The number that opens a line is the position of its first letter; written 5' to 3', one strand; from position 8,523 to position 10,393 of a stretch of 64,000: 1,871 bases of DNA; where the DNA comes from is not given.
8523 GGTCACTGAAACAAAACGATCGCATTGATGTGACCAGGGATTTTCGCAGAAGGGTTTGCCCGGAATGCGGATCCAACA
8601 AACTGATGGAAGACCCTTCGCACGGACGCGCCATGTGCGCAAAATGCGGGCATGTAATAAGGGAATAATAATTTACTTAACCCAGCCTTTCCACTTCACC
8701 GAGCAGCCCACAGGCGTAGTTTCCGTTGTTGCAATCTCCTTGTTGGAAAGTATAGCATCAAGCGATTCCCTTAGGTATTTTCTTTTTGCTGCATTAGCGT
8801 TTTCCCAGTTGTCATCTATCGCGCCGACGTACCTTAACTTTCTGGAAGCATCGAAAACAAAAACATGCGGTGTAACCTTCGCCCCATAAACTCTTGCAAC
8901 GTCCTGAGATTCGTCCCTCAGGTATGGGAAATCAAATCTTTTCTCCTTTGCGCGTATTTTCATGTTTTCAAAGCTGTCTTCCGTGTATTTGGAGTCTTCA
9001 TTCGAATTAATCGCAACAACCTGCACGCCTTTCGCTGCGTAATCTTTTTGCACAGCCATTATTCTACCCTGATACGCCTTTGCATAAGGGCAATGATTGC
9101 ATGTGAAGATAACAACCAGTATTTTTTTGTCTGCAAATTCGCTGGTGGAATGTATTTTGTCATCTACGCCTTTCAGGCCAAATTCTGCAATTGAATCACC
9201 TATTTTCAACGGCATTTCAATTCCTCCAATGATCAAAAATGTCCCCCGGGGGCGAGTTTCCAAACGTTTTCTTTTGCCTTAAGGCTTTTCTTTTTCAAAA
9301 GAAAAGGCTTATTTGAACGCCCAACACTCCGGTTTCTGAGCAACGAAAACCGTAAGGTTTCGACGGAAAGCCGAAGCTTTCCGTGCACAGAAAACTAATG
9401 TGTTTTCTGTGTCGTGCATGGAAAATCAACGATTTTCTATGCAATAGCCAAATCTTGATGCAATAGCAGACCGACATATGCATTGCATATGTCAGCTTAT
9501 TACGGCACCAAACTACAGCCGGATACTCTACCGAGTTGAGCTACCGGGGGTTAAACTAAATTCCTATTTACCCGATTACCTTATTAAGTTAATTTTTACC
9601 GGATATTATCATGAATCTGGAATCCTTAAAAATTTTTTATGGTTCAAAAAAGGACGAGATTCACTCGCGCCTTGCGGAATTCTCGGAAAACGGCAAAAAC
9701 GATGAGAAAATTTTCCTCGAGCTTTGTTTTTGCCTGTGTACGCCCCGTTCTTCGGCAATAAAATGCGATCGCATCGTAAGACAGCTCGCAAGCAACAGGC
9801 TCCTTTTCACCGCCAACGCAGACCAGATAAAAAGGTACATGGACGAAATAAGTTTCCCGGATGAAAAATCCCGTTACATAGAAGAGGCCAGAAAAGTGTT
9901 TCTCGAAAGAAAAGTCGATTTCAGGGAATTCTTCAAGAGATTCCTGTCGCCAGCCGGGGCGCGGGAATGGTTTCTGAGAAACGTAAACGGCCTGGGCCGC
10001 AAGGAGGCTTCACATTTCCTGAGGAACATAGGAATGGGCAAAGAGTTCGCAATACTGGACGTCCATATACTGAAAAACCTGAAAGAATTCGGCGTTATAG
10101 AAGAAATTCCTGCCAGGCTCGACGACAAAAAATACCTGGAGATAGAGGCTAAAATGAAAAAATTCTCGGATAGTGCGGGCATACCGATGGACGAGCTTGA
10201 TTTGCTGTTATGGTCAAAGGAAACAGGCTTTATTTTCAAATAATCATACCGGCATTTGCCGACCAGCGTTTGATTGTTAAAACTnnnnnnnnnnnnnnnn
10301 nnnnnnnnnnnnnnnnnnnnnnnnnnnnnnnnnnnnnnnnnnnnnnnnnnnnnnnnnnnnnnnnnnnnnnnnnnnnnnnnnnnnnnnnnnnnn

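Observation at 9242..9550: tRNA-Tyr(GUA) is split by two introns, including an unusually long (~179 nt) structured anticodon-loop intron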

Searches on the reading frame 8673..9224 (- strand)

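Call 12: search_protein_families(library=ncbifam, proteins=[window:8673-9224:-])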
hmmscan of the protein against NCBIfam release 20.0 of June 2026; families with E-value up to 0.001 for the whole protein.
window:8673-9224:- (183 aa): 3 families
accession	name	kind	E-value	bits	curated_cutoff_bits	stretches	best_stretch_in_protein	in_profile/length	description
NF002854.0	PRK03147.1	subfamily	5.4e-08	32.9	170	1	6-130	36-152/176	thiol-disulfide oxidoreductase ResA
NF006960.0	PRK09437.1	equivalog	1.2e-05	25.2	140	1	5-114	3-104/156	thioredoxin-dependent thiol peroxidase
NF007900.0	PRK10606.1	equivalog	0.00087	18.9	270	0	10-87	3-78/183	glutathione peroxidase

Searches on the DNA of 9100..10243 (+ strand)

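Call 6: search_rna_families(source=window, start=9100, end=9700, threshold=evalue, max_evalue=10, show_alignments=5)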
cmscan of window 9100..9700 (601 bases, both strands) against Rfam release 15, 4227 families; matches with E-value up to 10: 5.
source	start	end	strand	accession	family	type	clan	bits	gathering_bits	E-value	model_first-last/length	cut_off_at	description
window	9446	9520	-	RF03596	mir-5880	Gene; miRNA;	-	23.9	97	0.022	1-79/79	no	mir-5880 microRNA precursor family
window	9266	9382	-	RF01728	STAXI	Gene; sRNA;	-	18.8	40.5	0.081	1-153/153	no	STAXI RNA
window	9232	9325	-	RF01859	Phe_leader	Cis-reg; leader;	-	17.5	55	3.1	1-125/125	no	Phenylalanine leader peptide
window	9243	9315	-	RF02557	CbSR1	Gene; sRNA;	-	16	146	1.2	1-112/112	no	Coxiella burnetii sRNA 1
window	9378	9502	+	RF02668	PsiU2-55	Gene; snRNA; snoRNA; scaRNA;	-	13.4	55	1.3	1-178/178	no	Drosophila small cajal body-specific RNA PsiU2-55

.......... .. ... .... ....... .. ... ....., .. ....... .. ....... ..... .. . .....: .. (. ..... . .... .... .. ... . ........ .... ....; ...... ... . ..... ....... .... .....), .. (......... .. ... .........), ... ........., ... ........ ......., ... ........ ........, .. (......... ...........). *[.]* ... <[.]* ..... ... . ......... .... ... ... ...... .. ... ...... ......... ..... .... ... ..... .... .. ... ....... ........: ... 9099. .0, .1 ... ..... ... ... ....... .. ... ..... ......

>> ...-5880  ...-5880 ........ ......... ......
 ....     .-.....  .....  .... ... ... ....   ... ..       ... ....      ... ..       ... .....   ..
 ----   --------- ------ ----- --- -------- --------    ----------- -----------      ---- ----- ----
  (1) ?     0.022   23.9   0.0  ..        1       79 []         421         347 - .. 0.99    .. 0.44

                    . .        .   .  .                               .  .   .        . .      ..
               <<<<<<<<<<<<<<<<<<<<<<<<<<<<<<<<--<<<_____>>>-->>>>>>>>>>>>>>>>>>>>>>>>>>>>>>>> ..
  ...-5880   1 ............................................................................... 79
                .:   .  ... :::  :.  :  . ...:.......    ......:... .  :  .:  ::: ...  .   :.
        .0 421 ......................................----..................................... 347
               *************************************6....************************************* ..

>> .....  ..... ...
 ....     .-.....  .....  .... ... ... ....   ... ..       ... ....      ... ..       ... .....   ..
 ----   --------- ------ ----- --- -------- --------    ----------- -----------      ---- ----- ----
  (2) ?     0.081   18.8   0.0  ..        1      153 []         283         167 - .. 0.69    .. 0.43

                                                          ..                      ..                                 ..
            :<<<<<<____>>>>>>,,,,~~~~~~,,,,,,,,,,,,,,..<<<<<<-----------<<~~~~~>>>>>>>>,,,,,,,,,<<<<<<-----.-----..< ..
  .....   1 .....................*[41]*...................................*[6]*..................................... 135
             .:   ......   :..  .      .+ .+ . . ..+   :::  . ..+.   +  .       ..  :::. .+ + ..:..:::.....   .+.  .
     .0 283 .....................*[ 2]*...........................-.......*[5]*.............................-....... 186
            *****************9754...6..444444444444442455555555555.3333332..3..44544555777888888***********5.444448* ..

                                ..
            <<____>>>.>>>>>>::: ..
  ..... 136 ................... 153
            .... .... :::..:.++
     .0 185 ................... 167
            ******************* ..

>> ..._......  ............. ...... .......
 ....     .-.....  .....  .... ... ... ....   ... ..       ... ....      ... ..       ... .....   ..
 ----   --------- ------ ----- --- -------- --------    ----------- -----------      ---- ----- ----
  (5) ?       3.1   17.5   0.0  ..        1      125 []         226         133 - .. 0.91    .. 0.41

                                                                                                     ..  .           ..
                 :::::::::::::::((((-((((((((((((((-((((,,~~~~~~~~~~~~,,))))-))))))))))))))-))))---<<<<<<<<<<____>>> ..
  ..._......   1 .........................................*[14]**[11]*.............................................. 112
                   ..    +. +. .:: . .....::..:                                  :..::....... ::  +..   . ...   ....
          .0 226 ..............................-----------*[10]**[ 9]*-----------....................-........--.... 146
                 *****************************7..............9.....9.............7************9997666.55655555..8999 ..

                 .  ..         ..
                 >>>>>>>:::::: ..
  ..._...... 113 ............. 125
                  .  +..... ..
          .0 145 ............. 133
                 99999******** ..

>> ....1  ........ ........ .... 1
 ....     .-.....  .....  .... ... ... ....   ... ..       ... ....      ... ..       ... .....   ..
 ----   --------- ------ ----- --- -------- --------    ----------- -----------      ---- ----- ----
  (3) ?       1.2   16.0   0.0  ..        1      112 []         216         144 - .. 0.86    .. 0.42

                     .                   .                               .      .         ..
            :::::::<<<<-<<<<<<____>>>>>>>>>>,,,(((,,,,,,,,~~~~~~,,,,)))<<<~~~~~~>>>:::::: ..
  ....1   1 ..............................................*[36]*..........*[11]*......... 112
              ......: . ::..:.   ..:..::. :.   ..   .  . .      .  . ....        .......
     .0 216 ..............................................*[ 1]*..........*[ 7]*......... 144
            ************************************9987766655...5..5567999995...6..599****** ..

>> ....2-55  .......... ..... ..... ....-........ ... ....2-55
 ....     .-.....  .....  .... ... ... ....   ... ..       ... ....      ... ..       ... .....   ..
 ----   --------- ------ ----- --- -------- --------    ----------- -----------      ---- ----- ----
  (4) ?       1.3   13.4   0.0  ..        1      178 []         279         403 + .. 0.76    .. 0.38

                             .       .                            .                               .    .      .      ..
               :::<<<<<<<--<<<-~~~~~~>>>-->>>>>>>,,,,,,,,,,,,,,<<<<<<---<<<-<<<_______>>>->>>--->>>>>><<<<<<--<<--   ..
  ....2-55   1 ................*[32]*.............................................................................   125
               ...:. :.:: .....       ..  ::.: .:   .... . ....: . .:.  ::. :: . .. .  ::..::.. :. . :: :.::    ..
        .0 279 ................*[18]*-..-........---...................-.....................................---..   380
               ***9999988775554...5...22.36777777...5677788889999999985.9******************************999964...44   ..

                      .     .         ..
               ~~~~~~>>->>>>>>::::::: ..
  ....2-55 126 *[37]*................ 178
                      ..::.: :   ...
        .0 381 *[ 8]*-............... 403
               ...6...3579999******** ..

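Call 23: search_rna_families(sources=[L005, L001, L002], threshold=evalue, max_evalue=0.1)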
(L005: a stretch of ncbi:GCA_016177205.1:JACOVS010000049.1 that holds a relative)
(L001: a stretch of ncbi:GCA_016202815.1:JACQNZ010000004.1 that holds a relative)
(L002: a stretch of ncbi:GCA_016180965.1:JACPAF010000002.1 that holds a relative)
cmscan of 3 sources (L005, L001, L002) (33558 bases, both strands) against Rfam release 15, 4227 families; matches with E-value up to 0.1: 3.
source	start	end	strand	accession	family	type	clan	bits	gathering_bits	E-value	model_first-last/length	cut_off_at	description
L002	9700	9774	-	RF00005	tRNA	Gene; tRNA;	CL00001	56.3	29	9.4e-10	1-71/71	no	tRNA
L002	12398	12500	-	RF00005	tRNA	Gene; tRNA;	CL00001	50.2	29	4.7e-08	1-71/71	no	tRNA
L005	7302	7368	-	RF00005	tRNA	Gene; tRNA;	CL00001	28.5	29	0.042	1-71/71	no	tRNA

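Call 56: build_rna_model(alignment_id=A2, structure=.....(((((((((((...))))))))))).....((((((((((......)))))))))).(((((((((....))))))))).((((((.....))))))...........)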
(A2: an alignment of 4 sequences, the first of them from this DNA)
Model R1 built from alignment A2 (4 sequences, 113 columns); structure: as given.
model positions 111; base pairs 36; branch points 3; effective number of sequences 1.04; information 0.591 bits per position. Calibrated on 0.2 Mb of random sequence (short: E-values are rough).
structure used (alignment columns):
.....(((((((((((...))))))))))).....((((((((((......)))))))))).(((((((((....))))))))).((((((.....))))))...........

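Call 57: search_with_rna_model(model_id=R1, sources=[window, L001, L002, L003, L005, L011, L012, L014, L016, L017], max_evalue=10)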
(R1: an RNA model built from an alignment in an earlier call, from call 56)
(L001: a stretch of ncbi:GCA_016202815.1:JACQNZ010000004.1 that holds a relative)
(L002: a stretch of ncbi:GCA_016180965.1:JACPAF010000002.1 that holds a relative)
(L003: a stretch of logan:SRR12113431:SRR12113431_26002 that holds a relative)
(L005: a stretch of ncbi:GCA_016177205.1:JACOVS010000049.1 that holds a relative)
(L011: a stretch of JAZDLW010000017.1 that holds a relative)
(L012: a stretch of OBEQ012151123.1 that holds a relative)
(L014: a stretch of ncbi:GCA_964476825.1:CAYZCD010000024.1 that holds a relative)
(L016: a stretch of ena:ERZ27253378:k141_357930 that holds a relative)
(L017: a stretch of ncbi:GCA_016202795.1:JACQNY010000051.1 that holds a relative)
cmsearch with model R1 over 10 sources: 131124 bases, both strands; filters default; matches with E-value up to 10: 25.
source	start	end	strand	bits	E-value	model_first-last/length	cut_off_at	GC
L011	745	854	+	127.9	1.5e-32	1-111/111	no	0.39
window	9335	9445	-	125.4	7.2e-32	1-111/111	no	0.42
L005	1259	1367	-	116.5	1.8e-29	1-111/111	no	0.4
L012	1419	1578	-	96.2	5.5e-24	1-111/111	no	0.37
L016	1168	1245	-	46.9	1.1e-10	1-111/111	no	0.37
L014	7142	7200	-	35.7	1.1e-07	1-111/111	no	0.31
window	9358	9447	+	35.7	1.1e-07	1-111/111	no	0.41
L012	1770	1869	+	35.3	1.5e-07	1-111/111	no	0.39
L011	695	777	-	27.3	2e-05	1-111/111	no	0.47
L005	1335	1438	+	26.2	4.2e-05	1-111/111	no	0.39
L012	1546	1641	+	26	4.6e-05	1-111/111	no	0.35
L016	1189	1271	+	23.2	0.00026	1-111/111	no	0.36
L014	7327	7384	+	21.6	0.00069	1-111/111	no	0.31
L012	1767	1854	-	20.2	0.0017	1-111/111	no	0.36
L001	5768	5825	+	18.5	0.0047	1-111/111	no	0.38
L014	7148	7196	+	18.2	0.0056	5-60/111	no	0.31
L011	779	828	-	15.2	0.036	5-60/111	no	0.44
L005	7434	7514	-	14.8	0.048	1-111/111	no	0.36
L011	1149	1170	+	12.2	0.25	62-83/111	no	0.55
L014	7277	7358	-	11.9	0.29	1-111/111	no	0.29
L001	5651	5799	-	10.6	0.63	1-111/111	no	0.4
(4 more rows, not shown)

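Call 67: search_with_rna_model(model_id=R1, sources=[L018, L019, L021, L022, L023], max_evalue=1)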
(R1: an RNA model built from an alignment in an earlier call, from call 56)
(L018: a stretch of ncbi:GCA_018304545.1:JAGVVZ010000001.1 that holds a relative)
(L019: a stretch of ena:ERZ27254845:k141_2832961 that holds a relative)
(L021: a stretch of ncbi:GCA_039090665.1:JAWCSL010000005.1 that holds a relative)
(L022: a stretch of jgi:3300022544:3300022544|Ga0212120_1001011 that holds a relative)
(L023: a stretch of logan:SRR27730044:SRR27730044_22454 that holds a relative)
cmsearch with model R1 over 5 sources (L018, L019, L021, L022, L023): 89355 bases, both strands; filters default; matches with E-value up to 1: 0.
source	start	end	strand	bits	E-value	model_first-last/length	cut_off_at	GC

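Call 68: search_rna_families(sources=[L018, L021, L014, L011, L012, L016], threshold=gathering)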
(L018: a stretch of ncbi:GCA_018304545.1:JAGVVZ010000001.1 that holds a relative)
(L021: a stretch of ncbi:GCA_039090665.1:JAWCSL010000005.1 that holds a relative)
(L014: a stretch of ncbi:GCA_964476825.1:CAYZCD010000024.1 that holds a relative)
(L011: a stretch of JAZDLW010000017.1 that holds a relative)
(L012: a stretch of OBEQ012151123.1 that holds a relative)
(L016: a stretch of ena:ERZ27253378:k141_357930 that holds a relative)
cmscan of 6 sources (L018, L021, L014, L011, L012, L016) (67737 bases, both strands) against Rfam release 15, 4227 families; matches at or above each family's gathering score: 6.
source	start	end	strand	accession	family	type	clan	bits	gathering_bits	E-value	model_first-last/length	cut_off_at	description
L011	664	736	+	RF00005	tRNA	Gene; tRNA;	CL00001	72.2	29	8.2e-14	1-71/71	no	tRNA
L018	607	680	-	RF00005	tRNA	Gene; tRNA;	CL00001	70.4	29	2.6e-13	1-71/71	no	tRNA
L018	2980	3053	-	RF00005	tRNA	Gene; tRNA;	CL00001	66.4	29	3.1e-12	1-71/71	no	tRNA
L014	9775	9849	-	RF00005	tRNA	Gene; tRNA;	CL00001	56.3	29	1.9e-09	1-71/71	no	tRNA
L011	921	1046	+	RF00005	tRNA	Gene; tRNA;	CL00001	55.5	29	3.3e-09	1-71/71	no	tRNA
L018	12872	12961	-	RF00005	tRNA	Gene; tRNA;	CL00001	49.2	29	1.8e-07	1-71/71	no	tRNA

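Call 77: search_with_rna_model(model_id=R1, sources=[L026, L027, L024], max_evalue=1)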
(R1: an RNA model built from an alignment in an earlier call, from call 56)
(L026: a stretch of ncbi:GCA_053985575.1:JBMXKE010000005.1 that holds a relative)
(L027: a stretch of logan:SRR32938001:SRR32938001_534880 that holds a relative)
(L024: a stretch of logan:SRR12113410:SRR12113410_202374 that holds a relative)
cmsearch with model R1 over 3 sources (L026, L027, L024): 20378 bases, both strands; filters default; matches with E-value up to 1: 3.
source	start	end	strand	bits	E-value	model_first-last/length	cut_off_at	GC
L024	1225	1335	-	125.4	1.1e-32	1-111/111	no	0.42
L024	1248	1337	+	35.7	1.7e-08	1-111/111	no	0.41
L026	3741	3854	-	10.9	0.085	1-111/111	no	0.41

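Call 91: search_with_rna_model(model_id=R1, sources=[L028, L029, L030, L031, L032], max_evalue=1)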
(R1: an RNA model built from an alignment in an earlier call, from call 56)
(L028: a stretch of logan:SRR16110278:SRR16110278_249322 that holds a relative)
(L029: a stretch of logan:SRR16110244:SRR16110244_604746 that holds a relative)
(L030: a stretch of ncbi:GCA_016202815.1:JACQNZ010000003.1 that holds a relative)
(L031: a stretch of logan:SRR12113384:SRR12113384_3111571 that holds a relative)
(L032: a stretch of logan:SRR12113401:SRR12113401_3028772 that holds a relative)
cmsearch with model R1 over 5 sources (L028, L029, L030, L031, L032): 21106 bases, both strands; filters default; matches with E-value up to 1: 1.
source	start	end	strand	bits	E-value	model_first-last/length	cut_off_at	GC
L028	220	241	+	12.2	0.04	62-83/111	no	0.55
